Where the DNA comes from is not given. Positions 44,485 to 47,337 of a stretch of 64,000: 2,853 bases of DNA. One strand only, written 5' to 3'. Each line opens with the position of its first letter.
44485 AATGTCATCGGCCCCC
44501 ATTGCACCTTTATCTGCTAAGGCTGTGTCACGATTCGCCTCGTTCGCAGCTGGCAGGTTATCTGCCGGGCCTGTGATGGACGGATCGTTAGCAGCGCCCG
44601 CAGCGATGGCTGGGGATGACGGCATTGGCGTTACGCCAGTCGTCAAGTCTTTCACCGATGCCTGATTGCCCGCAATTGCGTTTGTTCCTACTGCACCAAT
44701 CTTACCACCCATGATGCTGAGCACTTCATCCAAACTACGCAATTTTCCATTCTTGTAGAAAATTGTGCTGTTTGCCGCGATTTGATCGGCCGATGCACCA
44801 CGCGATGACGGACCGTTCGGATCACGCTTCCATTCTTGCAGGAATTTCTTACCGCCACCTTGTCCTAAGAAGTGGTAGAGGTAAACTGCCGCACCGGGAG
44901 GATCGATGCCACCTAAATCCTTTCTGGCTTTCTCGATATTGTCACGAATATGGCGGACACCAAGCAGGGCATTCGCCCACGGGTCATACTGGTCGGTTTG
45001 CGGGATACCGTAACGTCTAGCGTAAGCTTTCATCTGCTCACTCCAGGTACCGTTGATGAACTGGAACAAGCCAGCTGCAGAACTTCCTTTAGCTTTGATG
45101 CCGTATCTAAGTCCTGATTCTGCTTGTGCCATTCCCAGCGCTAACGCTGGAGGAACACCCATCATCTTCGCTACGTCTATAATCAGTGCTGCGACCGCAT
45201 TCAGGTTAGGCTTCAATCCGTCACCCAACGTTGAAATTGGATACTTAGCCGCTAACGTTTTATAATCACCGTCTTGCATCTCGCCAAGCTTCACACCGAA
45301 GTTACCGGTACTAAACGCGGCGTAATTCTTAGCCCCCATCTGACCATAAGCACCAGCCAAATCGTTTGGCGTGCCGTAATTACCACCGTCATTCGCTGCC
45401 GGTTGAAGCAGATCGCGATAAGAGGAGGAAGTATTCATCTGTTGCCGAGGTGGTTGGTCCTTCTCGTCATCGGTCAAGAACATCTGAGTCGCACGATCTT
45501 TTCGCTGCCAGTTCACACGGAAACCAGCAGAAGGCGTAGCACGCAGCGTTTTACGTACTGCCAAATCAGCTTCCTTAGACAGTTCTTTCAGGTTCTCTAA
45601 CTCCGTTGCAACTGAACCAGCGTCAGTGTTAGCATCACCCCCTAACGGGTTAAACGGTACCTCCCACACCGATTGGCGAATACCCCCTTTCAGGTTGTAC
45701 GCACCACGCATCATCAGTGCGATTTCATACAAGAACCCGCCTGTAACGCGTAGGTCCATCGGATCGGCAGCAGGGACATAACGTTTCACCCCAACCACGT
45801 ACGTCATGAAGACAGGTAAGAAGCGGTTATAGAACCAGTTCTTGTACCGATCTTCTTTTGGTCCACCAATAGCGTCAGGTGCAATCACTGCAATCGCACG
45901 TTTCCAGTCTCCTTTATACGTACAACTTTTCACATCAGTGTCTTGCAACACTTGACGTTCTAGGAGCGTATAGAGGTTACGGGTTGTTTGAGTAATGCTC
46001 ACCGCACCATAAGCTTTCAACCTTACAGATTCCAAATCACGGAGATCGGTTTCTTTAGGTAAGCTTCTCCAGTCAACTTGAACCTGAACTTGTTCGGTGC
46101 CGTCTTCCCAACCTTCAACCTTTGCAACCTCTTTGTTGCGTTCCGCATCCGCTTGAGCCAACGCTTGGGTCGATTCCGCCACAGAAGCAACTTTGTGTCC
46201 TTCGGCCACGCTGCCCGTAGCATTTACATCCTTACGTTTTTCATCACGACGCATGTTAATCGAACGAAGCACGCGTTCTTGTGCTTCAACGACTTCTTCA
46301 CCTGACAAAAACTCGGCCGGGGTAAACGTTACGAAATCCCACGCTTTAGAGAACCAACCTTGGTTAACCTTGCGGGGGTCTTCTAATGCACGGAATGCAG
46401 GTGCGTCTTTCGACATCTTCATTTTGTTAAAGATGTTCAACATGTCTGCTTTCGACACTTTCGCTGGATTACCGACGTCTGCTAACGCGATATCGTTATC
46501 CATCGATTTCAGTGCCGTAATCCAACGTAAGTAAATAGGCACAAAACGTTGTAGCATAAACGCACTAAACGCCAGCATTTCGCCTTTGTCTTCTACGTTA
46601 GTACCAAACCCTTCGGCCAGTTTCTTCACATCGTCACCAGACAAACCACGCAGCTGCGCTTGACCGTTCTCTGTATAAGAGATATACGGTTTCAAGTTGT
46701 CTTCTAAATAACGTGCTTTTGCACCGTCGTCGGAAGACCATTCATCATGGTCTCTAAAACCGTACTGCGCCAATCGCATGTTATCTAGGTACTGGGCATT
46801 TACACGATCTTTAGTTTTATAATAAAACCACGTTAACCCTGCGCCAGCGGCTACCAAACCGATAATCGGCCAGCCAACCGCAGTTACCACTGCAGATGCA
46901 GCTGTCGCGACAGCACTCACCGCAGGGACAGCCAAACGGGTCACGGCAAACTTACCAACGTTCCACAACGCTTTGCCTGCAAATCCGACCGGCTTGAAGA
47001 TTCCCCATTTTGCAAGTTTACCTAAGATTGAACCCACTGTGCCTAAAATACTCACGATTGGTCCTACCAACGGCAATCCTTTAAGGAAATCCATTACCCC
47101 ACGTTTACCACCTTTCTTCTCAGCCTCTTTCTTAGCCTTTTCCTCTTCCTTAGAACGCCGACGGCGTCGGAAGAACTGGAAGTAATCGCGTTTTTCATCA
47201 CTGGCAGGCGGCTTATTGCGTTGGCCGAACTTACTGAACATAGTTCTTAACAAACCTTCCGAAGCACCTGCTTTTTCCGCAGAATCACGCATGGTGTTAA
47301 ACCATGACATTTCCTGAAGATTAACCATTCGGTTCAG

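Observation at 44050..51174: Giant 2374-aa virion-type protein combining transmembrane helices with a C-terminal lytic transglycosylase domain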

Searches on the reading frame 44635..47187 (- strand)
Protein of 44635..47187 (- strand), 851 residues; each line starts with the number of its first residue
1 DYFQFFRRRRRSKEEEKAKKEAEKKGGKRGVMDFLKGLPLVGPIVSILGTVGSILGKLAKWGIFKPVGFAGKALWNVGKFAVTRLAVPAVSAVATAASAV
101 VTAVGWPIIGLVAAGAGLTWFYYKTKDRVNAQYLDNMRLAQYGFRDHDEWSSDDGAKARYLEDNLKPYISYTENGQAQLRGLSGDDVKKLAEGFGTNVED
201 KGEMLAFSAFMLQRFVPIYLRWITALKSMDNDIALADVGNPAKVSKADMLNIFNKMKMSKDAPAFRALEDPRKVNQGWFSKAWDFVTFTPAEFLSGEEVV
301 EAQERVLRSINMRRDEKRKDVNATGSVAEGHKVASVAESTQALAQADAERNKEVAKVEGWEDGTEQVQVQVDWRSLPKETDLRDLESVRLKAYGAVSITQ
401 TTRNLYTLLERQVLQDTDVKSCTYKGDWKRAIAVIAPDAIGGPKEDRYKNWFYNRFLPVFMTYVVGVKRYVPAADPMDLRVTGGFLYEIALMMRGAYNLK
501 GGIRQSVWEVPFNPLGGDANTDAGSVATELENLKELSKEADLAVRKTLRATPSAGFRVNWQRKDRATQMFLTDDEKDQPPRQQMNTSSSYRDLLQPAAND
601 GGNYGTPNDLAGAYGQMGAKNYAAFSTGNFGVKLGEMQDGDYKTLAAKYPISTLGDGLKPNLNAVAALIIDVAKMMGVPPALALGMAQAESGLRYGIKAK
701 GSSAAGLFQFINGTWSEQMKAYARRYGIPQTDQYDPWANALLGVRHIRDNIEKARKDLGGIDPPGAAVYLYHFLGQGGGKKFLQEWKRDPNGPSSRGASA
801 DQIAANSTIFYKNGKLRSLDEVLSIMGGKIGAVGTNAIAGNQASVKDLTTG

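Call 50: predict_structure(alignment_id=A1)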
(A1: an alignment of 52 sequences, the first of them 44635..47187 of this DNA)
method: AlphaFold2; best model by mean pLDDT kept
length: 851 residues; sequences in the alignment: 52
mean_pLDDT: 76.5   pTM: 0.51
mean pLDDT of the five models: 76.5, 76.3, 75.1, 74.5, 73.4
residues with pLDDT >= 90: 382; 70-90: 229; 50-70: 63; < 50: 177
segments of 3 or more residues with pLDDT < 50: 1-4, 6-9, 23-116, 318-327, 360-368, 553-607
pLDDT, mean of each block of 10 residues (from residue 1): 46 58 43 44 34 35 33 36 32 27 29 43 70 95 93 91 89 83 84 89 90 95 91 89 90 96 88 79 76 91 96 67 49 83 77 57 47 76 94 94 95 93 90 92 88 95 92 88 88 90 87 91 91 75 58 41 31 32 29 34 44 73 84 92 97 94 95 96 93 94 94 95 96 98 96 94 92 91 96 95 90 95 91 82 80 65
secondary structure, 60 per line:
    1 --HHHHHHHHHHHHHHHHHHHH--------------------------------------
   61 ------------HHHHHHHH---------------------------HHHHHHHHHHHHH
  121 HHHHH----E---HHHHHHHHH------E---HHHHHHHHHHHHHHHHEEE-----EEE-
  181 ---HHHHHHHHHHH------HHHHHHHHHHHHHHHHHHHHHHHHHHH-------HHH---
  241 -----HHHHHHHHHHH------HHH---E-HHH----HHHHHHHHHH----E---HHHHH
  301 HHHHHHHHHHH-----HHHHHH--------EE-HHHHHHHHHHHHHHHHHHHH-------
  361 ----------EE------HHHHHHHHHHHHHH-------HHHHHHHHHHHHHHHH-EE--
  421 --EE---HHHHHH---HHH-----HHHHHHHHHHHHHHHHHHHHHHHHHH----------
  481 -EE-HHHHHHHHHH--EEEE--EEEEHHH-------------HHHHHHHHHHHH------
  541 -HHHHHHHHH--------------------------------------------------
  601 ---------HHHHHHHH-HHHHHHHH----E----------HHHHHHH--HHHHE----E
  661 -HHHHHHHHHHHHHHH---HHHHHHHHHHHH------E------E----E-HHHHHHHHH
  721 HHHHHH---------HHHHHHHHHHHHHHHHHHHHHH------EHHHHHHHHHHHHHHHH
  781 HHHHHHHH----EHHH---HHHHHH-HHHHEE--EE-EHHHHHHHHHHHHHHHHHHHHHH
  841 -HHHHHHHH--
elements in order (helices of 4 or more, strands of 3 or more residues): H3-22 H73-80 H108-125 H134-142 H153-168 E169-171 E177-179 H184-194 H201-227 H246-256 H278-287 H296-311 H317-322 H334-353 H379-392 H400-415 H428-433 H445-470 H485-494 E497-500 E503-506 H523-534 H542-550 H610-617 H619-626 H642-648 H651-654 H662-676 H680-691 H712-726 H736-757 H765-788 H800-805 H807-810 H819-840 H842-849

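Call 80: fold_search(model_id=the predicted structure, library=viral)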
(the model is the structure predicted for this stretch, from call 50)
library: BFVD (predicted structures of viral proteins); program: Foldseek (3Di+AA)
matches with E <= 10: 136; with E <= 0.001: 26
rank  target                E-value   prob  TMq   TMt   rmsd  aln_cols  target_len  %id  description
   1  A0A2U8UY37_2          3.4e-74  1.00  0.42  0.31  36.6       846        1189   56  (no name in the UniProt tables at hand)
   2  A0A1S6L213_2          1.4e-34  1.00  0.24  0.18  30.5       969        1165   24  (no name in the UniProt tables at hand)
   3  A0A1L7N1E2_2          1.8e-26  1.00  0.23  0.16  32.5       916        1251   19  DUF5675 domain-containing protein [Ralstonia phage RP31]
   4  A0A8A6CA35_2          1.3e-24  1.00  0.21  0.17  31.9       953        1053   21  (no name in the UniProt tables at hand)
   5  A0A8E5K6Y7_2          2.1e-24  1.00  0.21  0.15  34.9       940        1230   19  (no name in the UniProt tables at hand)
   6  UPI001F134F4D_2       2.9e-23  1.00  0.21  0.16  26.6       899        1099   20  (no name look-up for this kind of identifier)
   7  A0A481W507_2          9.4e-21  1.00  0.22  0.16  27.1       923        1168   18  Tail fiber protein [Pseudomonas phage Psa21]
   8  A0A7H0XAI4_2          6.3e-15  1.00  0.22  0.16  35.8       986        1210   18  (no name in the UniProt tables at hand)
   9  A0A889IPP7            1.3e-08  1.00  0.20  0.30  34.5       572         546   18  (no name in the UniProt tables at hand)
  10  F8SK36                1.4e-08  1.00  0.20  0.60  15.1       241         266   24  Uncharacterized protein 163 [Pseudomonas phage PhiPA3]
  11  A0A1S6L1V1            4.0e-08  1.00  0.21  0.59   2.8       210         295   28  (no name in the UniProt tables at hand)
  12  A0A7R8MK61            5.6e-08  1.00  0.22  0.67   2.4       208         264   30  Lytic transglycosylase [Klebsiella phage vB_KvM-Eowyn]
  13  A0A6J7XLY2            6.7e-08  1.00  0.20  0.42   6.0       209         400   28  LT_GEWL domain containing protein [uncultured Caudovirales phage]
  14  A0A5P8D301            5.4e-07  1.00  0.19  0.69   7.5       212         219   21  (no name in the UniProt tables at hand)
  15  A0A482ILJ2            5.6e-07  1.00  0.20  0.56   6.1       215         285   22  Putative endolysin [Erwinia phage Derbicus]
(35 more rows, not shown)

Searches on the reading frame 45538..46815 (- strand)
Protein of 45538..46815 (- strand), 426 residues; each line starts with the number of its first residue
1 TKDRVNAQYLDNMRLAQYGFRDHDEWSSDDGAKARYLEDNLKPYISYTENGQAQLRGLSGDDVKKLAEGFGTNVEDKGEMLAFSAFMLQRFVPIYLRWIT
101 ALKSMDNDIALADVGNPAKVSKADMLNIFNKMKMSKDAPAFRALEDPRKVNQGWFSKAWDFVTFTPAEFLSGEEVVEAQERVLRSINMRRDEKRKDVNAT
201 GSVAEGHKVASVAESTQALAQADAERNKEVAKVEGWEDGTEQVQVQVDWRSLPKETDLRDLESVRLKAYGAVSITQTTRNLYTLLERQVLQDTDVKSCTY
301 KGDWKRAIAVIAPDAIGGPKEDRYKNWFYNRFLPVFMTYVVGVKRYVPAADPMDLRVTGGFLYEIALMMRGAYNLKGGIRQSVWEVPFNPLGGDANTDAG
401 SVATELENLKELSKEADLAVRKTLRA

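Call 89: search_protein_representatives(protein=window:45538-46815:-)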
Query: 426 residues. Proteins with E-value up to 0.001 (for the whole library): 329; up to 1e-10: 81; up to 1e-30: 20. The best 150 are listed.
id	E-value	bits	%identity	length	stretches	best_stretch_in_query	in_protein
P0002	1.5e-279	943.2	99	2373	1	2-426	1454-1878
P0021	5.4e-140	483.6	54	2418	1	7-425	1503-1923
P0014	4.3e-135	467.5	53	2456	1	7-424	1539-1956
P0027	1.3e-114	400.0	48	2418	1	8-425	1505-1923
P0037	1.2e-107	377.0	45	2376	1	5-425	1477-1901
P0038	2.4e-107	376.1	47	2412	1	4-425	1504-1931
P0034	2.5e-105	369.4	44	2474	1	6-424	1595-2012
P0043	3.1e-93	329.6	44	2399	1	4-426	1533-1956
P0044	4.8e-88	312.5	41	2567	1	4-425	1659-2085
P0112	2.8e-76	273.7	38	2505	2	4-420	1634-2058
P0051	3.6e-71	256.9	38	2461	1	4-421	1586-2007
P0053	9.4e-71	255.6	36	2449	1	7-420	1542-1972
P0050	4.5e-56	207.2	39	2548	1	11-421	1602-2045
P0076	4.5e-38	147.9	30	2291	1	9-413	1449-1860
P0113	2.1e-37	145.7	68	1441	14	224-255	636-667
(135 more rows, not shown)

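Call 94: search_dna_similar(query=window:45538-46815:-, collection=phages, mode=protein, max_rows=60, rows=spread, max_evalue=0.001)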
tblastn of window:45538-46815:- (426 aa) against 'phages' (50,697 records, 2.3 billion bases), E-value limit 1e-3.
Records with a match: 170; places in all: 170; records where one place covers at least 80% of the query: 150.
Best place of each record, by identity: 90-95% 1; 60-80% 31; <60% 138.
By first word of the organism name: Erwinia 57; Pseudomonas 42; Salmonella 24; Serratia 19; Klebsiella 7; Vibrio 6; Ralstonia 5; Escherichia 2; Proteus 2; Cronobacter 2; and 4 more.
By host as written in the record: Erwinia amylovora 33; - 22; Erwinia amylovora ATCC 29780 18; Pseudomonas aeruginosa 18; Klebsiella pneumoniae 11; Salmonella enterica 4; Pseudomonas aeruginosa PAO1 4; Vibrio mediterranei 4; and 36 more.
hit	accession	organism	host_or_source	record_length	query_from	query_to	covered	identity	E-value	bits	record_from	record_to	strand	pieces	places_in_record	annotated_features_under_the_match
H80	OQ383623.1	Salmonella phage MET_P1_082_240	cattle manure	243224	8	426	98%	68.0%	0e+0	595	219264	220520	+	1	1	lytic transglycosylase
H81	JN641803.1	Salmonella phage SPN3US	-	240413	8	426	98%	67.8%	0e+0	592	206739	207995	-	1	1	putative tail fibre protein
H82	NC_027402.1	Salmonella phage SPN3US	-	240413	8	426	98%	67.8%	0e+0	592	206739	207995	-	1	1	tail fiber protein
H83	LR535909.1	Salmonella phage SPFM11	-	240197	8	426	98%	67.5%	0e+0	590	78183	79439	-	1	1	putative phage tail fiber protein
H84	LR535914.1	Salmonella phage SPFM17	-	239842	8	426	98%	67.5%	0e+0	590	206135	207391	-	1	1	putative phage tail fiber protein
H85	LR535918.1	Salmonella phage SPFM22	-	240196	8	426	98%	67.5%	0e+0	590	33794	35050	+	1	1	putative phage tail fiber protein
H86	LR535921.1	Salmonella phage SPFM2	-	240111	8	426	98%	67.5%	0e+0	590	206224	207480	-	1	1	hypothetical protein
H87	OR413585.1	Salmonella phage SPLA5c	Salmonella enterica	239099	8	426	98%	67.5%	0e+0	590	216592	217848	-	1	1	tail fiber protein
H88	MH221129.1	Salmonella phage SPAsTU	Salmonella enterica serovar Paratyphi A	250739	8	425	98%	65.1%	6e-175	548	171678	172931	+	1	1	putative tail fiber protein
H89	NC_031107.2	Erwinia phage vB_EamM_Asesino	Erwinia amylovora ATCC 29780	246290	10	425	98%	64.7%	0e+0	566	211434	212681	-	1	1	tail fiber protein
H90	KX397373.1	Erwinia phage vB_EamM_Stratton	Erwinia amylovora ATCC 29780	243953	10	425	98%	63.7%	2e-178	558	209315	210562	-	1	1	putative tail fiber protein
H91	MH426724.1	Erwinia phage Wellington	Erwinia amylovora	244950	5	425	99%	54.5%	6e-147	467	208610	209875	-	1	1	putative tail fiber protein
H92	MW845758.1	Erwinia phage pEa_SNUABM_11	Erwinia amylovora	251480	5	425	99%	52.8%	2e-143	457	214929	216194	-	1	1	hypothetical protein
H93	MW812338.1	Erwinia phage pEa_SNUABM_4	Erwinia amylovora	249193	9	424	98%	52.8%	5e-138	441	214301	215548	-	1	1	hypothetical protein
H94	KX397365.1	Erwinia phage vB_EamM_Caitlin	Erwinia amylovora ATCC 29780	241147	9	424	98%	51.9%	1e-135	435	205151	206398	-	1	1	putative tail fiber protein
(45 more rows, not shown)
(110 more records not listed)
